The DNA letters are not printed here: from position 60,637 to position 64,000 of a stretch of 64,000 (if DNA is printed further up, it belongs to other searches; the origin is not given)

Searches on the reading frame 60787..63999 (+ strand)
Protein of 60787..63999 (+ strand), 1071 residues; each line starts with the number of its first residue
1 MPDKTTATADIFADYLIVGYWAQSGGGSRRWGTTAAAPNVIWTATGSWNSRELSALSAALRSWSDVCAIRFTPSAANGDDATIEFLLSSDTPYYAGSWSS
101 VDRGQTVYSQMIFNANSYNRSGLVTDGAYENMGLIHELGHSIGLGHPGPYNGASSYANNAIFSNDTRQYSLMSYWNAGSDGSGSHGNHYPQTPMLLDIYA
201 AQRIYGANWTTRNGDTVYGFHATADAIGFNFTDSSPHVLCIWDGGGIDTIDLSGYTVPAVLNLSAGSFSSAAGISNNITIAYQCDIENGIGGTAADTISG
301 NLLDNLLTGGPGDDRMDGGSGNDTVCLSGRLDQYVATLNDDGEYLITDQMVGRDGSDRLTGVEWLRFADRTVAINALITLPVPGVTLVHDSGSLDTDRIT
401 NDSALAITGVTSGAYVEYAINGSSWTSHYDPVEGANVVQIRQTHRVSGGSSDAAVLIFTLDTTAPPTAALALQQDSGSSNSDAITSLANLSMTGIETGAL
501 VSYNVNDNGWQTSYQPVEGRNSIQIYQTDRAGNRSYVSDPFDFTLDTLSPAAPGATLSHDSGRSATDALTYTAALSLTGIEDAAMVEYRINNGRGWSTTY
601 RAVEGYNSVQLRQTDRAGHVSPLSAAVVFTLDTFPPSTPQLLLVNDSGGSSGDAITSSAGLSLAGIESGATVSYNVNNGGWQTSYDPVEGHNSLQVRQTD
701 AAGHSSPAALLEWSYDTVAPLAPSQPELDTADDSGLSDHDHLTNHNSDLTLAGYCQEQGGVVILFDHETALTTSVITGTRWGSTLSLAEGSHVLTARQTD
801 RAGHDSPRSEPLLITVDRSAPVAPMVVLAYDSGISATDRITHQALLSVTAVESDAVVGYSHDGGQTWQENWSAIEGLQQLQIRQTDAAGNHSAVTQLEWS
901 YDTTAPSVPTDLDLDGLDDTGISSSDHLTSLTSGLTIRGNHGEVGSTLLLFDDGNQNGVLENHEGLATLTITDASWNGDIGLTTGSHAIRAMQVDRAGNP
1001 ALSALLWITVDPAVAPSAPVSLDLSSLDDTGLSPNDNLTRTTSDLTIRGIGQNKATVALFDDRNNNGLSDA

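Call 72: search_protein_families(library=pfam, proteins=[window:60787-63999:+], max_evalue=0.001)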
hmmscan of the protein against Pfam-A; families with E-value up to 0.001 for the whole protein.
window:60787-63999:+ (1071 aa): 7 families
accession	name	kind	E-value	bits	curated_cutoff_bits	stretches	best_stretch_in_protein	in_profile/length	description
PF19077.6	Big_13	-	8.9e-39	132.5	27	3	724-817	5-101/102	Bacterial Ig-like domain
PF08548.17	Peptidase_M10_C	-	2e-23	83.6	20.7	1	207-354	1-125/193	Peptidase M10 serralysin C terminal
PF03174.19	CHB_HEX_C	-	3.3e-09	37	23.6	0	857-892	37-73/76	Chitobiase/beta-hexosaminidase C-terminal domain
PF17936.7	Big_6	-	6.3e-07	30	27.6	0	678-710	45-78/83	Bacterial Ig domain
PF00353.25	HemolysinCabind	-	1e-05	25.8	23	1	290-325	1-36/36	RTX calcium-binding nonapeptide repeat (4 copies)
PF09136.16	Glucodextran_B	-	5.4e-05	23.5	27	0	675-706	41-73/83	Glucodextranase, domain B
PF00413.30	Peptidase_M10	-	0.00098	19.5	24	0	53-146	24-124/159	Matrixin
